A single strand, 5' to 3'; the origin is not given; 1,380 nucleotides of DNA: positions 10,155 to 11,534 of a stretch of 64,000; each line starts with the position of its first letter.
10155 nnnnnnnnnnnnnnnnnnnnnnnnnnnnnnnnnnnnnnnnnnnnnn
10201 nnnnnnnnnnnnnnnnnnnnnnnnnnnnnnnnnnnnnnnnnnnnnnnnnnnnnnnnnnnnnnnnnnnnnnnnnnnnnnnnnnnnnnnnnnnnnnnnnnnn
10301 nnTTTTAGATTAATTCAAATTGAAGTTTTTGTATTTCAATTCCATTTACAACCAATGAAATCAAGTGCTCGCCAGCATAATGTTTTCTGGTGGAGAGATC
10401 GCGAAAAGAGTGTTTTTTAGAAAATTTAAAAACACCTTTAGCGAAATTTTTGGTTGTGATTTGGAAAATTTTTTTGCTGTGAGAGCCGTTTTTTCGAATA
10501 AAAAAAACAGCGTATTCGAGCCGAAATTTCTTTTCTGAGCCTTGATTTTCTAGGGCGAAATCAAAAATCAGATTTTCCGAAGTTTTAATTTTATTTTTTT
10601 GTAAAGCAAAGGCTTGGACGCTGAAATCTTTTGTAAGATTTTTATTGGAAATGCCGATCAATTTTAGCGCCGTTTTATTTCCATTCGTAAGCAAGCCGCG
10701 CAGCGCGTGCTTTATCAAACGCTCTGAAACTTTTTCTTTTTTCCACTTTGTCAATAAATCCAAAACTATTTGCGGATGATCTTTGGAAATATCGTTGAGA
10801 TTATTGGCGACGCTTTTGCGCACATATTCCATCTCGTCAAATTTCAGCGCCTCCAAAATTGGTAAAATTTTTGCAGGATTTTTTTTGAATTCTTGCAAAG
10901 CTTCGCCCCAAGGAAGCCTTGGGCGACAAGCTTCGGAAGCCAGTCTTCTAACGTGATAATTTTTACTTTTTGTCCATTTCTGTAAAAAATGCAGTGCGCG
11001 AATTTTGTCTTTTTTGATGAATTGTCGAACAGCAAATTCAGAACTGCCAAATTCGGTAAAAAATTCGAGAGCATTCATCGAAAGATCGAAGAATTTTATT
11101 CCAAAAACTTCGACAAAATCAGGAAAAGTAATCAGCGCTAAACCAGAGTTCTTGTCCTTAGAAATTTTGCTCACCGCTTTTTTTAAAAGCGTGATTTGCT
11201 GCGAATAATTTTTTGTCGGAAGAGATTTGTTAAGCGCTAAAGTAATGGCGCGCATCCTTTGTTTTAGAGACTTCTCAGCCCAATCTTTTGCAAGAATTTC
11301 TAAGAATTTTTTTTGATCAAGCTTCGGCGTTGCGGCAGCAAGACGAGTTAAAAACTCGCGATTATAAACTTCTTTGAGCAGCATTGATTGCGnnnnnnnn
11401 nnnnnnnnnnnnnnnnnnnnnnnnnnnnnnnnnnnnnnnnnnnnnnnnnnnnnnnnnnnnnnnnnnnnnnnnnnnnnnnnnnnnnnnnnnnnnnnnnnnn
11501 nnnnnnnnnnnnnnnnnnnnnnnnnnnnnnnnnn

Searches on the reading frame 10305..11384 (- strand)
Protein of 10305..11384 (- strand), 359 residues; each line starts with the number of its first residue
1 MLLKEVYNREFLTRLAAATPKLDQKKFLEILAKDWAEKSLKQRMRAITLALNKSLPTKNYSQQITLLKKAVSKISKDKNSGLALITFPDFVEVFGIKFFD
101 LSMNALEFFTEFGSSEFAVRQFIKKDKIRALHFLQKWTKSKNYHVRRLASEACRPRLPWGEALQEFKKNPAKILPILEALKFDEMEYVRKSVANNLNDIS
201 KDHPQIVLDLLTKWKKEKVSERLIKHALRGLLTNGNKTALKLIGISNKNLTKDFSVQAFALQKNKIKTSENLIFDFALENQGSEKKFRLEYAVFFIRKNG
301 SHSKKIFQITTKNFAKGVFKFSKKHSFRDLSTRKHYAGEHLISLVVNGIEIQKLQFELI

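Call 34: search_protein_families(library=pfam, proteins=[window:10305-11384:-], max_evalue=0.01)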
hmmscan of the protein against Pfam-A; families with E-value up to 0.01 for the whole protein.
window:10305-11384:- (359 aa): 2 families
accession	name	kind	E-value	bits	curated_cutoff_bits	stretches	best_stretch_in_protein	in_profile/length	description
PF08713.17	DNA_alkylation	-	3.1e-07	30.7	21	1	118-229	110-211/213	DNA alkylation repair enzyme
PF02985.28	HEAT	-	0.00021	21.7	23.5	0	173-202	1-30/31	HEAT repeat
